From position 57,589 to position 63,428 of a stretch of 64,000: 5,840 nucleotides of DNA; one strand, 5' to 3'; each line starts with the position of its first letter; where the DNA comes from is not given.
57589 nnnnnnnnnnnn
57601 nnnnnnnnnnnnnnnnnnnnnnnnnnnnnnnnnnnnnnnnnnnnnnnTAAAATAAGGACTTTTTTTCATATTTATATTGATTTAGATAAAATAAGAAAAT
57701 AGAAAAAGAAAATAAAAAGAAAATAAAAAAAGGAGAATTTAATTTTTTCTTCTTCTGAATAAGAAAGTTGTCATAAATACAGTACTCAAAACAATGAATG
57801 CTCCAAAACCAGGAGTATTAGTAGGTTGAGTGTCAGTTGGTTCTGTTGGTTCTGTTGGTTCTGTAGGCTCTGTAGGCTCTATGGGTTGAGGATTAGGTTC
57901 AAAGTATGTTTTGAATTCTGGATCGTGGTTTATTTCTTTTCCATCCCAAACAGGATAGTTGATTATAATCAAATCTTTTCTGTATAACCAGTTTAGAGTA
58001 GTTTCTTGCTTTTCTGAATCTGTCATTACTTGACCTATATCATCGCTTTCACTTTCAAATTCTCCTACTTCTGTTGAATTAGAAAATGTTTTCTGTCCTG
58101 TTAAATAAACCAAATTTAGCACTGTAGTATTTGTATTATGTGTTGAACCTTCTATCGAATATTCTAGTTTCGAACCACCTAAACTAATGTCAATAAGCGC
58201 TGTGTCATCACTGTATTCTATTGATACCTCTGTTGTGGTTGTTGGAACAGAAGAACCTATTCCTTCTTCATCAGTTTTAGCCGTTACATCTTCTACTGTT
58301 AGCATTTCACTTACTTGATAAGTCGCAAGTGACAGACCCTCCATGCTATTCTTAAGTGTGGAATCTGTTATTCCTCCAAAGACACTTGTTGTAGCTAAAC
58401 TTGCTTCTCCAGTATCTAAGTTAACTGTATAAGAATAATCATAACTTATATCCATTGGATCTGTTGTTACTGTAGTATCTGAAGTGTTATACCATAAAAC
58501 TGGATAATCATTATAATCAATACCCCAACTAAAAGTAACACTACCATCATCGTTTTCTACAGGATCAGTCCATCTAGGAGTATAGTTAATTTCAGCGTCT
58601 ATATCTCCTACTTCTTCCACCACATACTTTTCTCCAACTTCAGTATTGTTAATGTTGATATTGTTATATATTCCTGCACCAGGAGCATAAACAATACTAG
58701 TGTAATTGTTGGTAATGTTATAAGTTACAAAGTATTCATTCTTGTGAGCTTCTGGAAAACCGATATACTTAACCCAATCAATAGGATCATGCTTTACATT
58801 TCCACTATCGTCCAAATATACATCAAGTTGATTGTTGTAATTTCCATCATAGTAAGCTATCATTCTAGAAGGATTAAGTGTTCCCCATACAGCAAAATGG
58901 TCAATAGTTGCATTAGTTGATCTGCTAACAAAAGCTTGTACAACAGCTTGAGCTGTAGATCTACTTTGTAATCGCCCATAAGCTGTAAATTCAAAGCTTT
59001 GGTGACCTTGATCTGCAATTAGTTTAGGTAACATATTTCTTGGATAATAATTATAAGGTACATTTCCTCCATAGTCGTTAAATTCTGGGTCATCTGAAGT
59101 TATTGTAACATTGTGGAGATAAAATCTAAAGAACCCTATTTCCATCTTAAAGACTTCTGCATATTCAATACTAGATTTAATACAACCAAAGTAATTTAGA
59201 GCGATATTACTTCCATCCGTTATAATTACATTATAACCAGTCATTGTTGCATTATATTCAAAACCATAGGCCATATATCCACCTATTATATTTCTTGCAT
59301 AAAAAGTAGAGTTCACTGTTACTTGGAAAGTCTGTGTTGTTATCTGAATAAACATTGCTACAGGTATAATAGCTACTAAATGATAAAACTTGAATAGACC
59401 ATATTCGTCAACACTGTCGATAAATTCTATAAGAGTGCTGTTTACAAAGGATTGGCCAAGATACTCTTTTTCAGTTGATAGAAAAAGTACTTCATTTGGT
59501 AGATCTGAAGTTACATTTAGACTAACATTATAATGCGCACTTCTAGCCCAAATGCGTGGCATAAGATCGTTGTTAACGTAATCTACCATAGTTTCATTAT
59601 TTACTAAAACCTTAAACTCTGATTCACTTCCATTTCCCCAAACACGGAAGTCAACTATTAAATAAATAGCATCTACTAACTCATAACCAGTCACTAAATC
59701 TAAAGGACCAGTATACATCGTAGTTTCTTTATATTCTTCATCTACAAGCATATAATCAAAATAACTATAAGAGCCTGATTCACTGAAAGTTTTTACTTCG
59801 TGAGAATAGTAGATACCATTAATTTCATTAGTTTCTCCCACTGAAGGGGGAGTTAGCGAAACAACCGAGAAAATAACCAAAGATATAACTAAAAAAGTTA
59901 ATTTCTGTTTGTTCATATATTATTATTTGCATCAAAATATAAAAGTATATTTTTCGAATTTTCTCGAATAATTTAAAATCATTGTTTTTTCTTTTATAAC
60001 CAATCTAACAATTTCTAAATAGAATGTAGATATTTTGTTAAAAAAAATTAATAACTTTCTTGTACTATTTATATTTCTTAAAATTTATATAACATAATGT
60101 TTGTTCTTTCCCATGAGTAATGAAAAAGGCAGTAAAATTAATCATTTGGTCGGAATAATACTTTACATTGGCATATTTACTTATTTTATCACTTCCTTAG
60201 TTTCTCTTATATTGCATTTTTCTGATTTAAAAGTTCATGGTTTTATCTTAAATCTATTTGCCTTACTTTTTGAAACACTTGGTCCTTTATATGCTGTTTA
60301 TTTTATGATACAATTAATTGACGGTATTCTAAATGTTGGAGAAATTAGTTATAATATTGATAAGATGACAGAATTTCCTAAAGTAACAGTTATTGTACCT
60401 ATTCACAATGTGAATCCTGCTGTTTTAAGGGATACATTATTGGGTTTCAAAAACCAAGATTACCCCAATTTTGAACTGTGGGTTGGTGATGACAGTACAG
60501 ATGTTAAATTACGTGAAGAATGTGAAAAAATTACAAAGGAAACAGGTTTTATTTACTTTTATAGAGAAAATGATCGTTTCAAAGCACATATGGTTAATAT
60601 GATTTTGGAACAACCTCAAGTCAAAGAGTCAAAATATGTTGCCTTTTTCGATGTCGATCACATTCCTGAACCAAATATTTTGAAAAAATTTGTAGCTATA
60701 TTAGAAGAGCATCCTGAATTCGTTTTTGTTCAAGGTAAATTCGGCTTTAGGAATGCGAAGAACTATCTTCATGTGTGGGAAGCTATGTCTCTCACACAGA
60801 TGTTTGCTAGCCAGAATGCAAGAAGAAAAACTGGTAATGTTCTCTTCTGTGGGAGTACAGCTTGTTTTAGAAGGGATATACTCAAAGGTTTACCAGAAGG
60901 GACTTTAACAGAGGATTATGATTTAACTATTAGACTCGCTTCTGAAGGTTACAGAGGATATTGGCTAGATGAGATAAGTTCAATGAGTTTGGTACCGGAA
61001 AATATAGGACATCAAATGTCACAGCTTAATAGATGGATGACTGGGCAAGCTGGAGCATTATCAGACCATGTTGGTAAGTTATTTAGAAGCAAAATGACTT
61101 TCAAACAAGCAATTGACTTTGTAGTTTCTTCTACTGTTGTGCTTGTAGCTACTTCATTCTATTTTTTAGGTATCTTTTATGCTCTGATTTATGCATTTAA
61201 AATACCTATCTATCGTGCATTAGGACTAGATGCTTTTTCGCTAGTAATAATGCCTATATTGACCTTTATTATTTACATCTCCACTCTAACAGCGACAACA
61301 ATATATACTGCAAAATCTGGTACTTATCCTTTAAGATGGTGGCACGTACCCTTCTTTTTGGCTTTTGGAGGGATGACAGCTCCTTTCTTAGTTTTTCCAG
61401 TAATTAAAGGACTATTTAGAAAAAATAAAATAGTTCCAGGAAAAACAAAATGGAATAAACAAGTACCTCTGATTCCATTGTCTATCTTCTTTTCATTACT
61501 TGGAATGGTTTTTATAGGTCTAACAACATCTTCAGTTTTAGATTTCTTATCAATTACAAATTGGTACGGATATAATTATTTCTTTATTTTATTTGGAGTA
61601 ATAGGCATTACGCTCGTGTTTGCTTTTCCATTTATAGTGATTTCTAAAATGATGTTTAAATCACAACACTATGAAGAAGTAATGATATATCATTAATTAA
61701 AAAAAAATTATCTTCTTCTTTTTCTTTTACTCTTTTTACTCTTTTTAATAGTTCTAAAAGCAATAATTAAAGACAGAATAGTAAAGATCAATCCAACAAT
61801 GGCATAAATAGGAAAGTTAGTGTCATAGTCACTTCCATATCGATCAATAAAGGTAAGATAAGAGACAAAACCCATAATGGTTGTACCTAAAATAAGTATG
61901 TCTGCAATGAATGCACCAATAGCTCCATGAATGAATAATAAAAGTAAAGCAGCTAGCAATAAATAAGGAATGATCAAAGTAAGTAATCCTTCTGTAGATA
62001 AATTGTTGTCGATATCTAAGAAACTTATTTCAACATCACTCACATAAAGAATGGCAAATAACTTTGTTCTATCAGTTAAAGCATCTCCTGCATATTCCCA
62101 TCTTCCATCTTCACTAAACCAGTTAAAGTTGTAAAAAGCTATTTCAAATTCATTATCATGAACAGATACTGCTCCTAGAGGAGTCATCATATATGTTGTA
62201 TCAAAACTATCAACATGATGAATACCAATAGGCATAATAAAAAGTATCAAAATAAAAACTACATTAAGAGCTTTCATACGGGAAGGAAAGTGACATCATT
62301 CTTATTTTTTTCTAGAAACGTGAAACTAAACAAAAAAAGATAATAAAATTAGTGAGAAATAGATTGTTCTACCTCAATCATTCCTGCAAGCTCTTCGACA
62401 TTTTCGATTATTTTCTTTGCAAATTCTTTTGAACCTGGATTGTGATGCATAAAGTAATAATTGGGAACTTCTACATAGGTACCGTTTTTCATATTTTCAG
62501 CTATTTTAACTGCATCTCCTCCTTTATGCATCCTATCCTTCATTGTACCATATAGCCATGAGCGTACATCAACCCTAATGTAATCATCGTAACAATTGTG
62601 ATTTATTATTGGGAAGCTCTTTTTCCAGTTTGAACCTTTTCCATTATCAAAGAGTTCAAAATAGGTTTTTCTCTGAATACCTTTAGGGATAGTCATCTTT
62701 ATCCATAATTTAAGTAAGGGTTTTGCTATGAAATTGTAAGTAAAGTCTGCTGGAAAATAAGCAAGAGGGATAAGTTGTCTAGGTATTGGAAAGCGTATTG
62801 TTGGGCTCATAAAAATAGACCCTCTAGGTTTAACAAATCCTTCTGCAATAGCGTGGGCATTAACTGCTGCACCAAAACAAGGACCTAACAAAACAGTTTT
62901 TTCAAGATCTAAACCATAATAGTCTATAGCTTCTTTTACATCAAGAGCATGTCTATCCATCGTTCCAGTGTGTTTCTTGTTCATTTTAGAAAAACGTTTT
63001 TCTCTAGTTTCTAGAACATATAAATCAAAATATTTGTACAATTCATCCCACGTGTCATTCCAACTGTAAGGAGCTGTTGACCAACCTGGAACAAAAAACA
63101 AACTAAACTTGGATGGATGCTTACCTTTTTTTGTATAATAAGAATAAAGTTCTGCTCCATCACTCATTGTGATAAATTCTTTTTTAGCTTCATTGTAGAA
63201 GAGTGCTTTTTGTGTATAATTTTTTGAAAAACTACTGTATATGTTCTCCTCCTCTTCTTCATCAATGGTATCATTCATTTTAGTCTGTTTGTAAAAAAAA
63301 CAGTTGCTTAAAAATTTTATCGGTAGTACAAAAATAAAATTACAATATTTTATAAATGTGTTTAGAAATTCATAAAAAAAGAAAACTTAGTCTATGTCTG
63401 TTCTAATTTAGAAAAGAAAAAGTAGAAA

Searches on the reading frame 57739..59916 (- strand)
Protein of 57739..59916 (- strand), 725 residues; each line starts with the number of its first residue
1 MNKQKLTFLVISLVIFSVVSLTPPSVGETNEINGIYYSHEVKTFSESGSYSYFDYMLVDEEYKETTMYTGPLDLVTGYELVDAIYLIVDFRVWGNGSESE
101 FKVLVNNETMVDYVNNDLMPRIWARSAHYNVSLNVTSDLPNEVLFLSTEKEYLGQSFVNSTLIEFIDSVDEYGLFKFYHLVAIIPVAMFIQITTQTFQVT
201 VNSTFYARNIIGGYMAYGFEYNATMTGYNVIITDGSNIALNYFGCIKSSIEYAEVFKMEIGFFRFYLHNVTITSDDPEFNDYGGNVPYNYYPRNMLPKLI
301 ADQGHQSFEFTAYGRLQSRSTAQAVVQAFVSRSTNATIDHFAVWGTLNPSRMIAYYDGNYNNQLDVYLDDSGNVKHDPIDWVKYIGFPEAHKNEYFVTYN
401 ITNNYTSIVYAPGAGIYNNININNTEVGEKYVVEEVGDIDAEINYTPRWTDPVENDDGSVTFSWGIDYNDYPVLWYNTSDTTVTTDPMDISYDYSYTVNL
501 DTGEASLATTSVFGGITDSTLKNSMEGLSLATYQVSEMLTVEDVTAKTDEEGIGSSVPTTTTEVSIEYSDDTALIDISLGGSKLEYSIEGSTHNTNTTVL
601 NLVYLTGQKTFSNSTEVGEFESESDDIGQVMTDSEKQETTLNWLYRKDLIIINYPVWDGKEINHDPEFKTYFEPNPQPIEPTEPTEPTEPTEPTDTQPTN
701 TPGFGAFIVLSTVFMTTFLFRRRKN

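Call 81: search_protein_families(library=ncbifam, proteins=[window:57739-59916:-], max_evalue=0.01)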
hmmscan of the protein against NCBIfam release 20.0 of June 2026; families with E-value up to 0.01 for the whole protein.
window:57739-59916:- (725 aa): 1 family
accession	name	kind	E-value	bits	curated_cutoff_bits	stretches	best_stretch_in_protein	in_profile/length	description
NF045529.2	Heimdall-CTERM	domain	0.0014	19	24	1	700-725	1-26/26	Heimdall-CTERM domain-containing surface protein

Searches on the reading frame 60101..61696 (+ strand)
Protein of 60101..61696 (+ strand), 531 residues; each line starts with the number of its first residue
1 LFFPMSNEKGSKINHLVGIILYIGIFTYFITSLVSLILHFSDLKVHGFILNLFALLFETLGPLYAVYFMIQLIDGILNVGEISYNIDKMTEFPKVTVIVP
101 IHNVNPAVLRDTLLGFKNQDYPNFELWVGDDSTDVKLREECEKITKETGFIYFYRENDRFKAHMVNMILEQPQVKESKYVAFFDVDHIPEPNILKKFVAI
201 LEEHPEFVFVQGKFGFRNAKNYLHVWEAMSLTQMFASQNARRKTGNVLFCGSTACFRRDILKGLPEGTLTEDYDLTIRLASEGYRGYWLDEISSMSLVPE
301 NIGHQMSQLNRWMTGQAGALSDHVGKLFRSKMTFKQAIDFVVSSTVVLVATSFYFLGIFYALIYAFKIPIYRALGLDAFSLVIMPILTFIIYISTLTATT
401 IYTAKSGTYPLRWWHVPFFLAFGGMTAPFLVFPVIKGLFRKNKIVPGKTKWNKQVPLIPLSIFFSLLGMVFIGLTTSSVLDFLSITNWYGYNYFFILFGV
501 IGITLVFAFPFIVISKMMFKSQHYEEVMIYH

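Call 21: search_protein_families(library=pfam, proteins=[window:60101-61696:+], max_evalue=0.001)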
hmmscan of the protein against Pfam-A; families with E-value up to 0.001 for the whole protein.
window:60101-61696:+ (531 aa): 3 families
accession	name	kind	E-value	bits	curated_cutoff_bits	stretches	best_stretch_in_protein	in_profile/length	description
PF13641.12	Glyco_tranf_2_3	-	7.3e-22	78.9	27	1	93-315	1-230/230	Glycosyltransferase like family 2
PF00535.33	Glycos_transf_2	-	1.8e-18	67.5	23.3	1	96-262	1-165/168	Glycosyl transferase family 2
PF13632.12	Glyco_trans_2_3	-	1.1e-14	55.1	27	1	179-366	1-196/198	Glycosyl transferase family group 2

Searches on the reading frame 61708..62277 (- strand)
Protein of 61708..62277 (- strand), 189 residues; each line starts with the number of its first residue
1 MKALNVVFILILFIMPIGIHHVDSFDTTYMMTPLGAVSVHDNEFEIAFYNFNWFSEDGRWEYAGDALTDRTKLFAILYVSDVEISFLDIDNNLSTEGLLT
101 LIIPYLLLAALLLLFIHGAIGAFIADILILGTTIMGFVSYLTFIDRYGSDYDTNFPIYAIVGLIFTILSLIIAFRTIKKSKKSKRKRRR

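Call 21: search_protein_families(library=pfam, proteins=[window:61708-62277:-], max_evalue=0.001)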
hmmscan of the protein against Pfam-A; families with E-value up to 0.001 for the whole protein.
window:61708-62277:- (189 aa): 0 families

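Call 81: search_protein_families(library=ncbifam, proteins=[window:61708-62277:-], max_evalue=0.01)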
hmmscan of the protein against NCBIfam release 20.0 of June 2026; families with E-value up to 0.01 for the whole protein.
window:61708-62277:- (189 aa): 0 families

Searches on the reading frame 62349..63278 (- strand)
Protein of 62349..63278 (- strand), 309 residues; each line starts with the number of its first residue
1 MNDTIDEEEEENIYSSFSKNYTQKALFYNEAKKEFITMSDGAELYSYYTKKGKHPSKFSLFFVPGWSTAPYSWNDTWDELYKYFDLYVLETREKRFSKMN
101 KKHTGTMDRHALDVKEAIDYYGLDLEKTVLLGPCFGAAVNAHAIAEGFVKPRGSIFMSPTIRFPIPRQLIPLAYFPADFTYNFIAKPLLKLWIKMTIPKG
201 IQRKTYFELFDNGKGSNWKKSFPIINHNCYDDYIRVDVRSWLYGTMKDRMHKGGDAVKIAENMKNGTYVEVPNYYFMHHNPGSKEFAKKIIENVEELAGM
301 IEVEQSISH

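Call 4: search_protein_families(library=pfam, proteins=[window:62349-63278:-], max_evalue=1)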
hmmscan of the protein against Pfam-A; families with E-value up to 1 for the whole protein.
window:62349-63278:- (309 aa): 1 family
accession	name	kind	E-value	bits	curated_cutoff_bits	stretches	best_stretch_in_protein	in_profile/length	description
PF12697.13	Abhydrolase_6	-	0.0045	18.1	26.3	1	60-193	1-121/217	Alpha/beta hydrolase family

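Call 5: search_protein_families(library=ncbifam, proteins=[window:62349-63278:-], max_evalue=1)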
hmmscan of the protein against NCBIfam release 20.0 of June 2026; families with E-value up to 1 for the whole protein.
window:62349-63278:- (309 aa): 3 families
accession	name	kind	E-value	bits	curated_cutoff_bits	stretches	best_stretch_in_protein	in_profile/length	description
TIGR02427.1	protocat_pcaD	equivalog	0.022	14.1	255.85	1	47-141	3-94/251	3-oxoadipate enol-lactonase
TIGR03056.1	bchO_mg_che_rel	equivalog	0.039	13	172.55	1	60-153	31-122/278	alpha/beta fold hydrolase BchO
NF045957.1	MHO_1590_dom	subfamily_domain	0.78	10.1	42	0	221-237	2-18/81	MHO_1590 family protein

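Call 18: find_homologous_proteins(query=window:62349-63278:-, max_evalue=0.001)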
Query window:62349-63278:- (309 aa): 8 proteins with E <= 0.001 among 367 candidates.
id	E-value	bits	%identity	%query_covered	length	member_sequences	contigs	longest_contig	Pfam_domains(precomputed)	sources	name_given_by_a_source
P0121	8.6e-200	680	93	100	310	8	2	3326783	-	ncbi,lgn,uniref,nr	ncbi:MAG: hypothetical protein K9W46_01915 [Candidatus Heimdallarchaeum endolithica]|uniref:Alpha/be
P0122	2.4e-145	502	69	98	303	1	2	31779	-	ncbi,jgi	ncbi:MAG: hypothetical protein ACTSQE_08420 [Candidatus Heimdallarchaeaceae archaeon]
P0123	5.3e-113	395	56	94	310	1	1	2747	-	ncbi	-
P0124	1.5e-93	332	52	90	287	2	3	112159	PF12697.14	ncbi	ncbi:MAG: alpha/beta fold hydrolase [Candidatus Heimdallarchaeaceae archaeon]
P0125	6.4e-85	303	49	92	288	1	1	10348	PF12697.14,PF12146.16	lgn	-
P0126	3.5e-69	251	42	89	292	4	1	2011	-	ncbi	ncbi:MAG: hypothetical protein ACTSSF_13440 [Candidatus Heimdallarchaeaceae archaeon]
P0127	3.9e-62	228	39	90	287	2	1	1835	-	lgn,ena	-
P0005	2.9e-33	133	32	92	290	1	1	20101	PF00561.27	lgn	-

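Call 31: find_encoding_contigs(protein=P0121, flank=10000, max_places=2)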
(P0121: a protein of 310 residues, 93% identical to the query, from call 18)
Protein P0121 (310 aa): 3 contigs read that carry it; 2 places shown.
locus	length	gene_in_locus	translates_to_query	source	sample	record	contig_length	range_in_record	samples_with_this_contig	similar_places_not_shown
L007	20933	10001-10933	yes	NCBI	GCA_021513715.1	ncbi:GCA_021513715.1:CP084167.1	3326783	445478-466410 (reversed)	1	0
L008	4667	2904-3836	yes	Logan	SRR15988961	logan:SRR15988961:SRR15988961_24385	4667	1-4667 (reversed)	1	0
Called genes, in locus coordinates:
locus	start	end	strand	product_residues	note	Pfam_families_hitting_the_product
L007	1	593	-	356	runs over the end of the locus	-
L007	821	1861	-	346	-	PF12802:MarR_2 (weak), PF13412:HTH_24 (weak), PF24034:DUF7343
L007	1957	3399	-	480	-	PF07690:MFS_1, PF11700:ATG22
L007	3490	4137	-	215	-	-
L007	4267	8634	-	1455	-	-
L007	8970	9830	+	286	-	-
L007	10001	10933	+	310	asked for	-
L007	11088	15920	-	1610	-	-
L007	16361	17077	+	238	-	PF13565:HTH_32, PF00665:rve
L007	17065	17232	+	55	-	-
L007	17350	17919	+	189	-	-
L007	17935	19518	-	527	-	PF00535:Glycos_transf_2, PF13641:Glyco_tranf_2_3, PF13632:Glyco_trans_2_3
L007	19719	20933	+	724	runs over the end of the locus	-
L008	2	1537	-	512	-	?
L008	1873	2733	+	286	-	-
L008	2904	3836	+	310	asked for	-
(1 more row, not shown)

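Call 32: find_encoding_contigs(protein=P0124, flank=8000, max_places=1)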
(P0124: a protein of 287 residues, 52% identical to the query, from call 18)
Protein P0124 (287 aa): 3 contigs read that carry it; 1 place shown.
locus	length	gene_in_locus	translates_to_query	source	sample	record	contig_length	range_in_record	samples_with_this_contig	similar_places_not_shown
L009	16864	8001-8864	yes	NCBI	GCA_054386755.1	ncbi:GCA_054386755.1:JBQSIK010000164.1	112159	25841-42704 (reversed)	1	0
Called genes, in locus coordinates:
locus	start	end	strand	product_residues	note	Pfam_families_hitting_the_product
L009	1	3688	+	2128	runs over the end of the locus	-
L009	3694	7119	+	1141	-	-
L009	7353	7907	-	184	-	-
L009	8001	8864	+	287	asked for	PF12697:Abhydrolase_6 (weak)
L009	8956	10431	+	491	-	PF07690:MFS_1, PF11700:ATG22, PF13347:MFS_2 (faint), PF07690:MFS_1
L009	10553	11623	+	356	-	PF13463:HTH_27 (faint), PF01047:MarR (weak), PF12802:MarR_2, PF13412:HTH_24 (weak), PF22665:WHD_DUF6293 (weak), PF24034:DUF7343, PF25213:HVO_A0261_N (weak)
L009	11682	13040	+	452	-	PF05834:Lycopene_cycl (faint), PF07992:Pyr_redox_2 (faint), PF01266:DAO (weak), PF04820:Trp_halogenase (weak)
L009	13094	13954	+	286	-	-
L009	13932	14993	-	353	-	-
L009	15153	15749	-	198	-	PF01988:VIT1 (faint)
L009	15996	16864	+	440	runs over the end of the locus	-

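Call 73: predict_structure(alignment_id=A3)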
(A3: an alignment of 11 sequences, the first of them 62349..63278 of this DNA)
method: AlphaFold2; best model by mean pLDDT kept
length: 309 residues; sequences in the alignment: 11
mean_pLDDT: 82.8   pTM: 0.83
mean pLDDT of the five models: 82.8, 81.5, 80.0, 79.9, 79.5
residues with pLDDT >= 90: 148; 70-90: 87; 50-70: 66; < 50: 8
segments of 3 or more residues with pLDDT < 50: 1-5
pLDDT, mean of each block of 10 residues (from residue 1): 48 64 81 95 95 93 72 85 96 83 90 98 97 94 98 94 65 63 74 68 64 69 84 96 81 85 95 84 93 95 67
secondary structure, 60 per line:
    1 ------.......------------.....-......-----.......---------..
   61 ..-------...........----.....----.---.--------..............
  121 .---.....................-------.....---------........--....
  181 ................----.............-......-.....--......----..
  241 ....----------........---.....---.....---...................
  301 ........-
elements in order: H7-13 H26-30 E32-37 E43-49 E59-62 H70-80 E85-89 H107-121 E128-133 H134-145 E153-157 H167-174 H177-196 H201-212 H215-220 H222-226 H229-234 E239-244 H255-262 E266-270 H274-278 H282-308
